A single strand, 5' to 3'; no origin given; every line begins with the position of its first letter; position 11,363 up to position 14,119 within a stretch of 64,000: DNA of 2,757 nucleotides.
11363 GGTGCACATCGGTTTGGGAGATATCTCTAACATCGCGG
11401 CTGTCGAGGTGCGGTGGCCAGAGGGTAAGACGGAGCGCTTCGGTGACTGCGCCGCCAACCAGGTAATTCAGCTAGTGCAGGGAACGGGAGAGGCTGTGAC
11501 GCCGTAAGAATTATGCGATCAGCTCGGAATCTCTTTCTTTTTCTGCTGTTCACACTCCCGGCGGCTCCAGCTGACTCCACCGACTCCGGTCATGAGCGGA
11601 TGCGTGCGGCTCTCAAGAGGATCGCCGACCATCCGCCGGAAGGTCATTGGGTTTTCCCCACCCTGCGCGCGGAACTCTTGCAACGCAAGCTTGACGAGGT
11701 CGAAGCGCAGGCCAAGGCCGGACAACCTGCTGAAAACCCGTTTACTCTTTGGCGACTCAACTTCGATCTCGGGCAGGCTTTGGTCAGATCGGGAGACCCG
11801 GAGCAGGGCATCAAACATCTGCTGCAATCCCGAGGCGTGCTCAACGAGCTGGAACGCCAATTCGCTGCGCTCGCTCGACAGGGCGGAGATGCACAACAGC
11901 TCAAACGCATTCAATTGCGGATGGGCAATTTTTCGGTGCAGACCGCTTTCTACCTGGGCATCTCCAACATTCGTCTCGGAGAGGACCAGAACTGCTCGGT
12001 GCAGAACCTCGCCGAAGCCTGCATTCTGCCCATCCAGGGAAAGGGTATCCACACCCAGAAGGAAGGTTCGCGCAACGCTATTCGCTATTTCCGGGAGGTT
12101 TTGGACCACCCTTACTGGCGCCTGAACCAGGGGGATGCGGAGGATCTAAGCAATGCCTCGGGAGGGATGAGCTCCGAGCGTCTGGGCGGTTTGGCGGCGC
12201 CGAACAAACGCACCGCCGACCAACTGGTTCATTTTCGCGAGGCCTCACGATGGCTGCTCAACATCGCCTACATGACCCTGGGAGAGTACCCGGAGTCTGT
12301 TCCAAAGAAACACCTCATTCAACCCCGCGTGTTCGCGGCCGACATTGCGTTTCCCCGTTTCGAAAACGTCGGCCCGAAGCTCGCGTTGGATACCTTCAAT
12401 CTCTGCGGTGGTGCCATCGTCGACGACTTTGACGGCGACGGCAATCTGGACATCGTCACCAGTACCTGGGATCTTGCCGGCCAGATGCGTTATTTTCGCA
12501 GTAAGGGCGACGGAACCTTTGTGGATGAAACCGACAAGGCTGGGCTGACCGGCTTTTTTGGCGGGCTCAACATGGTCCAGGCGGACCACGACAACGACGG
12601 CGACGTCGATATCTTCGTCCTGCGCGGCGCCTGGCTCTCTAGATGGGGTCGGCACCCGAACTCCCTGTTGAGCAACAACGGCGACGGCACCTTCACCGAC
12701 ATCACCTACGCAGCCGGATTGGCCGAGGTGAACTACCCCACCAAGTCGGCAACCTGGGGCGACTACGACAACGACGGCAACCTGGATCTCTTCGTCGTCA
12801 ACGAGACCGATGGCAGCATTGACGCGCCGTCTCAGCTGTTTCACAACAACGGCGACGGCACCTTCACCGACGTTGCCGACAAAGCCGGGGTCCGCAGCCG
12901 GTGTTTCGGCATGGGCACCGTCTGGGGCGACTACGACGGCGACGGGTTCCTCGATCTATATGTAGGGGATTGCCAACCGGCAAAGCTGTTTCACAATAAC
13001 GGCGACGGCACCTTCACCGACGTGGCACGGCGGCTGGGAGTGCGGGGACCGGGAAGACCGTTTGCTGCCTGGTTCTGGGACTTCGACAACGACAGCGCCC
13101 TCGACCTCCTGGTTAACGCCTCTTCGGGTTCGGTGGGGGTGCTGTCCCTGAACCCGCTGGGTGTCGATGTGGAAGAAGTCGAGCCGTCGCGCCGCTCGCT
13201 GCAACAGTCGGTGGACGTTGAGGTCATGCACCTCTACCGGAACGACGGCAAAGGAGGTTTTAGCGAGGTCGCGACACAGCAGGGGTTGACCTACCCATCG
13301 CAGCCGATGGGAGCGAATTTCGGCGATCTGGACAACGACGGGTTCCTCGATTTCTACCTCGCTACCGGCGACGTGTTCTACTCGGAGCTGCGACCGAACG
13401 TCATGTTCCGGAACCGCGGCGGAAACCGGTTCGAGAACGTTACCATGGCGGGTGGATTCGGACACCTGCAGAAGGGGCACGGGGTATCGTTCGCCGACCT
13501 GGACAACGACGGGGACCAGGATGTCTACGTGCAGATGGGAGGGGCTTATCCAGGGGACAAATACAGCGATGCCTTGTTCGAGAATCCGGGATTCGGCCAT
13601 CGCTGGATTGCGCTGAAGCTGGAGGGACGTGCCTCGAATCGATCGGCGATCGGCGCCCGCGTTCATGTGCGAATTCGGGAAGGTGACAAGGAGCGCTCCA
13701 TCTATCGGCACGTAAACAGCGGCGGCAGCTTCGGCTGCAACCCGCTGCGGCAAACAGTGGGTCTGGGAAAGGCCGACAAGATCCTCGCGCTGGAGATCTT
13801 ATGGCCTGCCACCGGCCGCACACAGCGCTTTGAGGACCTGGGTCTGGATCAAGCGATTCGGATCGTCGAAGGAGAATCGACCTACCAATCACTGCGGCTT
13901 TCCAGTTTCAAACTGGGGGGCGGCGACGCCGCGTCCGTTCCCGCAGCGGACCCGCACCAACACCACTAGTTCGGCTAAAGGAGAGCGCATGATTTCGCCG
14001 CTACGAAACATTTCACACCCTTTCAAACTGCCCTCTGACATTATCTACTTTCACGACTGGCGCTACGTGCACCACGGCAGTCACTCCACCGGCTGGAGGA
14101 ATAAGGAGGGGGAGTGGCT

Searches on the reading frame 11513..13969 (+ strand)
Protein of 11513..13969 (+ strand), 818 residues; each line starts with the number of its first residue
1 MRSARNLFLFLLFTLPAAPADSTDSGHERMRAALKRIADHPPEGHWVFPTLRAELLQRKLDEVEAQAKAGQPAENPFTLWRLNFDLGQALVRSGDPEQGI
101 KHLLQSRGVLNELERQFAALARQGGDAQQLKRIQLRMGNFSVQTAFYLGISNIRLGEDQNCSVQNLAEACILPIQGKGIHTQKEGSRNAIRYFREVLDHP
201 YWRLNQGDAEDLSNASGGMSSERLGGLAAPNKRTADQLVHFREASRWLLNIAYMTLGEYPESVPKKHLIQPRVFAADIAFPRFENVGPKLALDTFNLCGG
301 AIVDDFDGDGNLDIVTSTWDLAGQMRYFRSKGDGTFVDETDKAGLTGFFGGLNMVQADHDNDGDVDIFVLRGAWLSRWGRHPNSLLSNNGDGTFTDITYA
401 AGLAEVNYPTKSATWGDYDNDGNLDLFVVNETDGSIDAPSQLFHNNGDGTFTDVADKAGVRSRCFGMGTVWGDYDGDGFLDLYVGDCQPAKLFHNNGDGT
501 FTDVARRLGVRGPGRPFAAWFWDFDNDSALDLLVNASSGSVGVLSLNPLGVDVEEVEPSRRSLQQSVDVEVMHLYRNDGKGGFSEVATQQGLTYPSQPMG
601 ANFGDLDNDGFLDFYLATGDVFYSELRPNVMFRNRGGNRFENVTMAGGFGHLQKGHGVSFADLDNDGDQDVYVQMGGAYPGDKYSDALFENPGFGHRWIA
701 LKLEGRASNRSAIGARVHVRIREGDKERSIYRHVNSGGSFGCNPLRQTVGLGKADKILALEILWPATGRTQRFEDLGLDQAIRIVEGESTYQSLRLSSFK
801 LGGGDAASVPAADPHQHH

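Call 13: search_protein_families(library=pfam, proteins=[window:11513-13969:+], max_evalue=0.01)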
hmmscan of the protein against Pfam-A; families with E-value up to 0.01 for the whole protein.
window:11513-13969:+ (818 aa): 3 families
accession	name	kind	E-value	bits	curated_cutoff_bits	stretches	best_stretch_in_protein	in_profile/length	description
PF13517.12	FG-GAP_3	-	2.6e-49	166.1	26.9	6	417-484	1-61/61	FG-GAP-like repeat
PF07593.17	UnbV_ASPIC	-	1.6e-11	44.4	23.4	1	712-782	1-67/68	ASPIC and UnbV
PF01839.29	FG-GAP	-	1.2e-05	25.5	22.1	1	465-485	1-21/37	FG-GAP repeat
